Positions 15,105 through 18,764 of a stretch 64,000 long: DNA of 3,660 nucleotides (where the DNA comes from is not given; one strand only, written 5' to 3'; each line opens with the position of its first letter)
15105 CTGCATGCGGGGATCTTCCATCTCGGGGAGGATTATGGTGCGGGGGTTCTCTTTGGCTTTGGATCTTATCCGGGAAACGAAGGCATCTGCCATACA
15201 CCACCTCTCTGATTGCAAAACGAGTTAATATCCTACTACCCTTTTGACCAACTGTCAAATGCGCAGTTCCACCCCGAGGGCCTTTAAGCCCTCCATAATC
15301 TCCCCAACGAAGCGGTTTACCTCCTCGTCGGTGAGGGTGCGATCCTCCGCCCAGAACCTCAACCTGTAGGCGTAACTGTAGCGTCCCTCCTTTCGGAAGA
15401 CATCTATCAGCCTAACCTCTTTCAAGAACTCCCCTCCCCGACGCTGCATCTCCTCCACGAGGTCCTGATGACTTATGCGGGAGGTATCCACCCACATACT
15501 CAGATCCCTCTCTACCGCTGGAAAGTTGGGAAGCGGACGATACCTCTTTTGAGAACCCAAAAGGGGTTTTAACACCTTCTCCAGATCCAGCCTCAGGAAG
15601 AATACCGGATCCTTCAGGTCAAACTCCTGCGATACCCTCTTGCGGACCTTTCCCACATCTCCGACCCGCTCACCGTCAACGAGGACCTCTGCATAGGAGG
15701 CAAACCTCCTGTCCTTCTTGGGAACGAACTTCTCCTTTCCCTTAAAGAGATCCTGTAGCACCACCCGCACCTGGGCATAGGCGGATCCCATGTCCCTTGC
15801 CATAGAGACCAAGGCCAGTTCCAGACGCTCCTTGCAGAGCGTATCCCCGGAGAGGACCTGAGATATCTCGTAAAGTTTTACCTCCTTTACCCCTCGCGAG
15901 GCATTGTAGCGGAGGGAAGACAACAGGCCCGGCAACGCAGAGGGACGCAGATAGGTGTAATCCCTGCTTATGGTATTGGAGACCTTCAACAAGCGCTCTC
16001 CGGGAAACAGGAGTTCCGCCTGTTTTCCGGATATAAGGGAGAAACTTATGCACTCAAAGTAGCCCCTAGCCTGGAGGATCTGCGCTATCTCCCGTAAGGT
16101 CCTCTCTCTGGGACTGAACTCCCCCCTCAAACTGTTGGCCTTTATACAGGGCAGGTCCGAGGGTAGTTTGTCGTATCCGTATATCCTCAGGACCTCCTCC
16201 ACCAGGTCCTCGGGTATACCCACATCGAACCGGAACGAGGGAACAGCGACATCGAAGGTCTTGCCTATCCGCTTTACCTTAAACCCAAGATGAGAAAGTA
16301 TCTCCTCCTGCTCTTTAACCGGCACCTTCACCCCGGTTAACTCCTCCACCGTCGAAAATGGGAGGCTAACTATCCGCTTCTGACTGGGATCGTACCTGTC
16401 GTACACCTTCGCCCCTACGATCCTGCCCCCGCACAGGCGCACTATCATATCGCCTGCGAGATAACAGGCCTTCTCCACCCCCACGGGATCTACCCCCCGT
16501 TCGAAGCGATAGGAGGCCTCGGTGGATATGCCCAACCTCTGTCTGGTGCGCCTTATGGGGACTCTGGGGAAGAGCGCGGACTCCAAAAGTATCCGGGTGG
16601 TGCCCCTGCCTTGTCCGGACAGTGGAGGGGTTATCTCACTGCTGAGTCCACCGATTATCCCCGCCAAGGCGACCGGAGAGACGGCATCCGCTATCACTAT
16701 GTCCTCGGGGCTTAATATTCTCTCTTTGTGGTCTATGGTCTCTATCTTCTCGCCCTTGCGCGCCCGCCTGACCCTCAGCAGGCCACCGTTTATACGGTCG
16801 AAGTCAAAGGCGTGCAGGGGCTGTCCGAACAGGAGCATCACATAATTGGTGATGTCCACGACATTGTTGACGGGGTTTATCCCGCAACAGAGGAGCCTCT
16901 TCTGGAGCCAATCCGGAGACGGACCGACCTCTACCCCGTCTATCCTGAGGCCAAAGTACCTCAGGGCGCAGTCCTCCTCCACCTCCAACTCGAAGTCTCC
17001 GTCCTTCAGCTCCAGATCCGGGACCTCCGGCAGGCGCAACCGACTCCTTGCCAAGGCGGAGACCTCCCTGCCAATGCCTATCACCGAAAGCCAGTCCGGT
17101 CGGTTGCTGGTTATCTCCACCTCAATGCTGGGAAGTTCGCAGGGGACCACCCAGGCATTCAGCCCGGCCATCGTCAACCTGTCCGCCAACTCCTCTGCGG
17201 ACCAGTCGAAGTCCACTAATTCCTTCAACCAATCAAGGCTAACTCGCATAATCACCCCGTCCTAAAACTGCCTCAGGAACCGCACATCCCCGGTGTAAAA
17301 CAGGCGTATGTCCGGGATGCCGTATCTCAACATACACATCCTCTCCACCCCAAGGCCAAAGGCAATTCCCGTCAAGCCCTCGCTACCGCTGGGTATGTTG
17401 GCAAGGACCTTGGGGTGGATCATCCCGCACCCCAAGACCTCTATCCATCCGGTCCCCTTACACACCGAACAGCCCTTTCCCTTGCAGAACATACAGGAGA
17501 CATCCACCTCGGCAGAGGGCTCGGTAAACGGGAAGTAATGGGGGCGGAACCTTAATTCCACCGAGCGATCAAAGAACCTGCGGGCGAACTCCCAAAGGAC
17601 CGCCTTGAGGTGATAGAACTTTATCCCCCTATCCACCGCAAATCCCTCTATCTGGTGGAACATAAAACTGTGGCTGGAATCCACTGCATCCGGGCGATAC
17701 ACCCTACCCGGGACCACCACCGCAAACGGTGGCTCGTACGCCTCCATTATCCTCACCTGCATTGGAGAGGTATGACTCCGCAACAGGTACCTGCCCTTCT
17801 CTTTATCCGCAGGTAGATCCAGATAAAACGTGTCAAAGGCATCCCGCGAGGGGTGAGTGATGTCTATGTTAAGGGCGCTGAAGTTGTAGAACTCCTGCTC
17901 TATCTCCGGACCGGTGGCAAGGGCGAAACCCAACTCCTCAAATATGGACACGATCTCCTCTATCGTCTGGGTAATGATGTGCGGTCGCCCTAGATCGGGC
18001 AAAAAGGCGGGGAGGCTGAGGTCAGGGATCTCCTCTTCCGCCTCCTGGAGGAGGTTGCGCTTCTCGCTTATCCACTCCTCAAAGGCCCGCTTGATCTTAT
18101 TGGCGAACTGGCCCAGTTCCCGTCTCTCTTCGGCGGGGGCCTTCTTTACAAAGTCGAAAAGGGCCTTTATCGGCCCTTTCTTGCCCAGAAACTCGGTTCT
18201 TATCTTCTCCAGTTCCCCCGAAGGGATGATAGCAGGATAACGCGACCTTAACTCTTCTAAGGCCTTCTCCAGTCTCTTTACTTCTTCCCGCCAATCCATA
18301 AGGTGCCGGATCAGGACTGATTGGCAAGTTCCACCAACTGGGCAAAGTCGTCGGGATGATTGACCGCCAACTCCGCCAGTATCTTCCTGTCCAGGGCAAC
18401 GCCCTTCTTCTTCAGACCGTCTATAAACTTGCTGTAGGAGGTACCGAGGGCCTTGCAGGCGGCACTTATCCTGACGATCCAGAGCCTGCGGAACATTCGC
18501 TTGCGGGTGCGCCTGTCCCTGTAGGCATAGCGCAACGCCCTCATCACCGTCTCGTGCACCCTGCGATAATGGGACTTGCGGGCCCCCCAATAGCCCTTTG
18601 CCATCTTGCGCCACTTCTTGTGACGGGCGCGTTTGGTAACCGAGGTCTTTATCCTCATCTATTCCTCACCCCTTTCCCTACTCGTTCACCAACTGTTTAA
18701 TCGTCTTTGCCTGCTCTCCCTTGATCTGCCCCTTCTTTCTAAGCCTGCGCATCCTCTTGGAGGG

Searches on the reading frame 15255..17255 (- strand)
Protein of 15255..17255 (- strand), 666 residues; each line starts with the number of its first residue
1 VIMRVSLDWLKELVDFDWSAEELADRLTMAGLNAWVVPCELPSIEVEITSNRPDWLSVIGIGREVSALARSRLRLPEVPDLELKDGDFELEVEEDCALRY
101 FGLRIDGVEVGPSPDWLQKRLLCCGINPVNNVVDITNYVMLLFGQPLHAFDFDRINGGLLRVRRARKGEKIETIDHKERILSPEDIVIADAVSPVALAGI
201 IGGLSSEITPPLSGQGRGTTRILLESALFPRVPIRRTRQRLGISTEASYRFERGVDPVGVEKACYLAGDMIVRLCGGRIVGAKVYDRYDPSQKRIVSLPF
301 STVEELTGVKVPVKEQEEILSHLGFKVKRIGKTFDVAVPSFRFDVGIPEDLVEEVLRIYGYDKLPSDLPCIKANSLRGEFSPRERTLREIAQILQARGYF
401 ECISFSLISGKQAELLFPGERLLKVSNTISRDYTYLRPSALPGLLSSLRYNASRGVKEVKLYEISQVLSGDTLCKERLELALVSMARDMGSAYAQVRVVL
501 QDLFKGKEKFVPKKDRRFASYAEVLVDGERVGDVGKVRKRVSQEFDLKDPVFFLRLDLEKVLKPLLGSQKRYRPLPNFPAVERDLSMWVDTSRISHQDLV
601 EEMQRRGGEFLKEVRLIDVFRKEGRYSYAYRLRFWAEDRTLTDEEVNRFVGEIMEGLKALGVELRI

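Call 33: search_protein_families(library=pfam, proteins=[window:15255-17255:-], max_evalue=0.001)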
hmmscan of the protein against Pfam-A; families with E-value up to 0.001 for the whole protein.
window:15255-17255:- (666 aa): 4 families
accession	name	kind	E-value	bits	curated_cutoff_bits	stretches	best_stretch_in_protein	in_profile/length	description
PF03483.22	B3_4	-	2e-61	207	29.3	1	99-276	4-174/174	B3/4 domain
PF17759.6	tRNA_synthFbeta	-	1.4e-32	113.4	22.4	1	372-558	7-214/214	Phenylalanyl tRNA synthetase beta chain CLM domain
PF03484.21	B5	-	9.3e-24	83.9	28.6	1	297-361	2-67/67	tRNA synthetase B5 domain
PF03147.19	FDX-ACB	-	6.7e-20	71.8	31.1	1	576-665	1-94/94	Ferredoxin-fold anticodon binding domain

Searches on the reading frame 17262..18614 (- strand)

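Call 33: search_protein_families(library=pfam, proteins=[window:17262-18614:-], max_evalue=0.001)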
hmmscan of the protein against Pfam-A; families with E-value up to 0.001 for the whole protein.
window:17262-18614:- (450 aa): 2 families
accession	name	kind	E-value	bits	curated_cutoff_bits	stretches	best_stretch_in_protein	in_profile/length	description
PF01409.25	tRNA-synt_2d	-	6.1e-93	311.3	19.8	1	200-450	5-246/246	tRNA synthetases class II core domain (F)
PF02912.23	Phe_tRNA-synt_N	-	7.8e-17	61.4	22.3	1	134-195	5-66/69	Aminoacyl tRNA synthetase class II, N-terminal domain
